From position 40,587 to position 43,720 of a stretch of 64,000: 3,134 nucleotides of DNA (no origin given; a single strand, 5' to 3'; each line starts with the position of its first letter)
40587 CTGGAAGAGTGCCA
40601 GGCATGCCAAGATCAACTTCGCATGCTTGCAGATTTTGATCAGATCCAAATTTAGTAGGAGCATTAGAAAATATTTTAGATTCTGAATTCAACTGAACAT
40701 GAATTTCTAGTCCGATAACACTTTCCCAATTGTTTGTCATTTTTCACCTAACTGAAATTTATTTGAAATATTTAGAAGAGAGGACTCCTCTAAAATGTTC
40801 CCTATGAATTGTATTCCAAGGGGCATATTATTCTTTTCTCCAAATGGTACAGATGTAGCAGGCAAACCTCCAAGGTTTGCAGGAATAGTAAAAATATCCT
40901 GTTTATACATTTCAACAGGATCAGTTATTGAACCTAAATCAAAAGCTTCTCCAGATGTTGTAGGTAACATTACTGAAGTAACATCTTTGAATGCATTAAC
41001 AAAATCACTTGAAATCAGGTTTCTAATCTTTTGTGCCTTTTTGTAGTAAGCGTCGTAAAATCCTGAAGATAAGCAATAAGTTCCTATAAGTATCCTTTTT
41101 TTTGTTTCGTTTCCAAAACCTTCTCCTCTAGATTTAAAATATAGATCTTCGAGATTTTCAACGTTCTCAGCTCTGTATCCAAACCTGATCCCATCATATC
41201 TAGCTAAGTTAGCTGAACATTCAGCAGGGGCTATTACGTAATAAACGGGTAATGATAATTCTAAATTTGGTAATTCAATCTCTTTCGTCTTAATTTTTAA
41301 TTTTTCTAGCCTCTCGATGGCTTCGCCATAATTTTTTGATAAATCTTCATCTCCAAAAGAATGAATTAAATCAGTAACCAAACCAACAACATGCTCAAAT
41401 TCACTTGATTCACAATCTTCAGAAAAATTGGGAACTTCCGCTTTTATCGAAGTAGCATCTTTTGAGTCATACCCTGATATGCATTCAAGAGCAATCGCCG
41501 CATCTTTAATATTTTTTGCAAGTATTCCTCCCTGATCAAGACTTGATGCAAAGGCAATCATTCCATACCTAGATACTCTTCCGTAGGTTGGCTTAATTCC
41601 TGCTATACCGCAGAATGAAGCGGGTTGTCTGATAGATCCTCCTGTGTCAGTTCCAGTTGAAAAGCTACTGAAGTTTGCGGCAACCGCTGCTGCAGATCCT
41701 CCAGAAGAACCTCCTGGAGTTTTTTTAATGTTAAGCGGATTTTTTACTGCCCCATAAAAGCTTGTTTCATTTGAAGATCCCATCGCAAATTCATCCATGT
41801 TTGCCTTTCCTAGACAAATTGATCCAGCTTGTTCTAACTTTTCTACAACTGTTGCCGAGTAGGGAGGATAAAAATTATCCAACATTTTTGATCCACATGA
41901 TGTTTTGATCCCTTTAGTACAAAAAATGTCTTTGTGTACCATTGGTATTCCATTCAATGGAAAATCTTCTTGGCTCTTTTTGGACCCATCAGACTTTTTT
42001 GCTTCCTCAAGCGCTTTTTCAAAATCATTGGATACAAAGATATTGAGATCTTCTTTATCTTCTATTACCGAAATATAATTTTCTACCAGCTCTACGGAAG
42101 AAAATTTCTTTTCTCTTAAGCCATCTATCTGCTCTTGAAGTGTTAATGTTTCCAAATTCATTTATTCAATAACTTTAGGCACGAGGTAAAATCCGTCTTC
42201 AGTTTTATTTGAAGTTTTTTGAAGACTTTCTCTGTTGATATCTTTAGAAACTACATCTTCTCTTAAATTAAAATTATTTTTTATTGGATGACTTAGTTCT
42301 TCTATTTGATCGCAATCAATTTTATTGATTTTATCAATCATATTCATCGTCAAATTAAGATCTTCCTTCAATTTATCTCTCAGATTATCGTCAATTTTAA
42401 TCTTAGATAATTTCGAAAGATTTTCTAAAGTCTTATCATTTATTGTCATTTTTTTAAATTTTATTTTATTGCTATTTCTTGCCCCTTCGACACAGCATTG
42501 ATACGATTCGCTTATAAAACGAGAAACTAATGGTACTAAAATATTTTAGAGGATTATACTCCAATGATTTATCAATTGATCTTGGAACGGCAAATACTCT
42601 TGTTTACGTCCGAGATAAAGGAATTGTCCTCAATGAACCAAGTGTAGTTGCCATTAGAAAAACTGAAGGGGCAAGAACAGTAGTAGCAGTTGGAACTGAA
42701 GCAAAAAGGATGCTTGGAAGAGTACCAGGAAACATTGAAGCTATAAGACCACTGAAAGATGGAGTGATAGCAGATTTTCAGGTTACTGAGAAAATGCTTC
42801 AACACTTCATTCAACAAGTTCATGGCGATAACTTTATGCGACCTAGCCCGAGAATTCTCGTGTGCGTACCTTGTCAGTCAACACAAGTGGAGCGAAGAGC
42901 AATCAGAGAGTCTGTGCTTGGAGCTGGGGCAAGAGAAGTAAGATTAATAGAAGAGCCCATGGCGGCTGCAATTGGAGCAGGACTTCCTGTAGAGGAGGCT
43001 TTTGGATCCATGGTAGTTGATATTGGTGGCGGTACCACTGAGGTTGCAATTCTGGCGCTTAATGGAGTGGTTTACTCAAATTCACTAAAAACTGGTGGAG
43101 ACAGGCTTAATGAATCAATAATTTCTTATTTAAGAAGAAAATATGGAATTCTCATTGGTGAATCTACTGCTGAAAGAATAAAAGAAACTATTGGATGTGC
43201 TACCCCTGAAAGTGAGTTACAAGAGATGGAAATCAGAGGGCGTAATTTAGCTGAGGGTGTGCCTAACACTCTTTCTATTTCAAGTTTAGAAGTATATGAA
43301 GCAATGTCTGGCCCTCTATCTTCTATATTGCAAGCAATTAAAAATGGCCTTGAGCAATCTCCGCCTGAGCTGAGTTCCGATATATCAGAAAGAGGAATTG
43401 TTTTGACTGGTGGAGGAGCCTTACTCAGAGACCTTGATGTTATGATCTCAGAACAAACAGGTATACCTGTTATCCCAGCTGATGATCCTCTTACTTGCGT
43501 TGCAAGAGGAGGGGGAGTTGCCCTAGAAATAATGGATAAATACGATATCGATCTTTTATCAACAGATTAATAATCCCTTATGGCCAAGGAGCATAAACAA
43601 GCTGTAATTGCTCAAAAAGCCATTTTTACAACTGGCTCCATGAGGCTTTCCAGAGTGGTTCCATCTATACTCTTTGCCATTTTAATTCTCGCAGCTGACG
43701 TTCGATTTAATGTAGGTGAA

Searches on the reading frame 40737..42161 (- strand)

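Call 50: search_protein_families(library=ncbifam, proteins=[window:40737-42161:-], max_evalue=1e-20)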
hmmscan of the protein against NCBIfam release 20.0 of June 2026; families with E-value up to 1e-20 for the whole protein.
window:40737-42161:- (474 aa): 26 families (the best 25 are shown)
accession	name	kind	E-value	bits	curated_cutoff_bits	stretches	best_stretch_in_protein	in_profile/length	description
TIGR00132.1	gatA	equivalog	1e-172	575.1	481.1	1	15-470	5-461/466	Asp-tRNA(Asn)/Glu-tRNA(Gln) amidotransferase subunit GatA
NF005517.0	PRK07139.1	equivalog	3e-87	293.2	546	1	61-466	29-426/439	amidase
NF006631.0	PRK09201.1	equivalog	2.2e-74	250.9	461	1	3-468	4-450/466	AtzE family amidohydrolase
NF005688.0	PRK07488.1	equivalog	6.4e-73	246.3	532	1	2-468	7-461/474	indoleacetamide hydrolase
TIGR02715.1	amido_AtzE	subfamily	1.8e-71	241.5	425.75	1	10-469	4-444/452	AtzE family amidohydrolase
NF005565.0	PRK07235.1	subfamily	1.9e-70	237.9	545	1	47-470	66-498/506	amidase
NF004815.0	PRK06169.1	equivalog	2.8e-66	224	506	1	2-300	6-305/471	amidase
NF004816.0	PRK06170.1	equivalog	7.4e-66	222.8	503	1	5-466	11-475/493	amidase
NF006043.0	PRK08186.1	subfamily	6.8e-60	203.1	487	1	5-299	6-295/600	allophanate hydrolase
TIGR02713.1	allophanate_hyd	equivalog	1.9e-58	198.4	511.05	1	43-470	5-410/563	allophanate hydrolase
NF005450.0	PRK07042.1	equivalog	8.1e-58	196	458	1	2-265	3-263/464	amidase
NF005687.0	PRK07487.1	subfamily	5.5e-57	193.6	428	1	10-315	12-317/468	amidase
NF006169.0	PRK08310.1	equivalog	4.9e-56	190.8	391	1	56-225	13-184/395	amidase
NF006006.0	PRK08137.1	equivalog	1.1e-55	189.5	534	1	18-468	46-506/529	amidase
NF005686.0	PRK07486.1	subfamily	1.2e-55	189.1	465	1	12-268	20-280/486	amidase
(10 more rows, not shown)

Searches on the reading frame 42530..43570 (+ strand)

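Call 28: search_protein_families(library=ncbifam, proteins=[window:42530-43570:+], max_evalue=1e-25)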
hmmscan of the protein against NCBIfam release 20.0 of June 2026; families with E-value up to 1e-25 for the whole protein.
window:42530-43570:+ (346 aa): 3 families
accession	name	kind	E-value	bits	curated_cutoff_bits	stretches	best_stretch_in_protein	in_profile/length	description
NF010539.0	PRK13927.1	subfamily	4.8e-156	518.9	293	1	8-340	3-334/339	rod shape-determining protein MreB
TIGR00904.1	mreB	subfamily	4.7e-150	499.2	365.75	1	10-338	1-332/334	MreB/Mrl family cell shape determining protein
NF010540.1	PRK13929.1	exception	3.7e-121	404.3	515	1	11-338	4-330/334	rod-share determining protein MreBH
